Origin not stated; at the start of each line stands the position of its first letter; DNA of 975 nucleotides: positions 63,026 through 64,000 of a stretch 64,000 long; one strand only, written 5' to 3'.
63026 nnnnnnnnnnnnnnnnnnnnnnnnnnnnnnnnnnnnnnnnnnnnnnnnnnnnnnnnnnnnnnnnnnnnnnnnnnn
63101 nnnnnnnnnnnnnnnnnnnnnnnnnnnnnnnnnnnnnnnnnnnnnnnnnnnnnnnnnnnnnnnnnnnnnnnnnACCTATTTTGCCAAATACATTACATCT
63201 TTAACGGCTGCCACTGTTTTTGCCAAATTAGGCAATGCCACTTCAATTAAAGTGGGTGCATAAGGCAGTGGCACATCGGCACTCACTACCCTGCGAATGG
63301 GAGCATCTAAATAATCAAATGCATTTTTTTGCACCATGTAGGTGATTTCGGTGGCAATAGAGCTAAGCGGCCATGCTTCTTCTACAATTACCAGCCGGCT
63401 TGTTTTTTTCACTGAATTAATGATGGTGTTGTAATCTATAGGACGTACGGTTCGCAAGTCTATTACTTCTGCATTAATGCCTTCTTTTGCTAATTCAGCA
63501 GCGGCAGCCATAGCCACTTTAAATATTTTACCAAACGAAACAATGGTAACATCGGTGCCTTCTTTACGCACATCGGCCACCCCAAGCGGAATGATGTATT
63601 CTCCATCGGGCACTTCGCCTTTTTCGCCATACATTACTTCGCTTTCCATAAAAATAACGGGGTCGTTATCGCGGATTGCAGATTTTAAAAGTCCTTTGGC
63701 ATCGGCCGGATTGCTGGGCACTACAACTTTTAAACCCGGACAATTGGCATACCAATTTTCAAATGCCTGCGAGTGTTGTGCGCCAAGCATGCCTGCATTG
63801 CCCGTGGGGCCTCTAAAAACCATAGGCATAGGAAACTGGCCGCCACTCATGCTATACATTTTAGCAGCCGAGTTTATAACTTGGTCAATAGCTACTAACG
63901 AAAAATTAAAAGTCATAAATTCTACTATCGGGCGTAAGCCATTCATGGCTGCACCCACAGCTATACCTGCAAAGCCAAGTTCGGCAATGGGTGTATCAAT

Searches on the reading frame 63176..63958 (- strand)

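Call 40: search_protein_families(library=pfam, proteins=[window:63176-63958:-], max_evalue=0.001)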
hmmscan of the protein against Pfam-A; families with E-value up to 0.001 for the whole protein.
window:63176-63958:- (260 aa): 3 families
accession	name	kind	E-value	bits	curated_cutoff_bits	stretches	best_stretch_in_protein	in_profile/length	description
PF02780.25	Transketolase_C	-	1.7e-38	131.7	25.9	1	126-244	1-120/124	Transketolase, C-terminal domain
PF02779.29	Transket_pyr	-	2.4e-25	89.6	27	1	1-110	65-172/174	Transketolase, pyrimidine binding domain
PF17147.9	PFOR_II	-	6e-05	23.8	27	1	136-212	2-81/102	Pyruvate:ferredoxin oxidoreductase core domain II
